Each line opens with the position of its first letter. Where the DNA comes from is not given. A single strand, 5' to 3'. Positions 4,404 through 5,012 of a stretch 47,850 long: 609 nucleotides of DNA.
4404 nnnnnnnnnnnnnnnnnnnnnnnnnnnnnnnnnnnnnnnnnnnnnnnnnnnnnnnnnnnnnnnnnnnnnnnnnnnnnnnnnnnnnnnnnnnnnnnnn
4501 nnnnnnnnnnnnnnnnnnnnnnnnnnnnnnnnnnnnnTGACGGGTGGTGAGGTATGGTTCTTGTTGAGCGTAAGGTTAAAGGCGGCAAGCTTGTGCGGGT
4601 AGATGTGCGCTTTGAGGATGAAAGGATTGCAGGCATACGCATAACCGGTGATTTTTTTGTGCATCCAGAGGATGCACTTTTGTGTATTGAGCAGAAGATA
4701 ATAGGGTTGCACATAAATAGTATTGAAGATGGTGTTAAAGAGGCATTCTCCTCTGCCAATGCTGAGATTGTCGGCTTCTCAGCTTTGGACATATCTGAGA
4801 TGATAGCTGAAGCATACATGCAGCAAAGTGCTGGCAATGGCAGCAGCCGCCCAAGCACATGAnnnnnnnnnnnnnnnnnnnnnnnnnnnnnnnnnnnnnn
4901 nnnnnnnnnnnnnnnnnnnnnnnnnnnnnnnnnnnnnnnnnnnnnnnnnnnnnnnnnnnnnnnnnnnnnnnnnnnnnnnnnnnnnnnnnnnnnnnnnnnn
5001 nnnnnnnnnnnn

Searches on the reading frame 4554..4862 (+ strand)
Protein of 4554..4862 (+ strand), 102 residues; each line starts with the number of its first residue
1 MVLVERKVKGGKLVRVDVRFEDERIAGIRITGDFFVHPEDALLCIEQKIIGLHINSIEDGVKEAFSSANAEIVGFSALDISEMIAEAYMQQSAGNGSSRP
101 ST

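Call 46: search_protein_families(library=pfam, proteins=[window:4554-4862:+], max_evalue=0.001)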
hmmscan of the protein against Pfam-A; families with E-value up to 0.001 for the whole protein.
window:4554-4862:+ (102 aa): 1 family
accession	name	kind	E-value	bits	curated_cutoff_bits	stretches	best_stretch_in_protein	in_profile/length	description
PF10437.14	Lip_prot_lig_C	-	0.00012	22.4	24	1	6-82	10-83/85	Bacterial lipoate protein ligase C-terminus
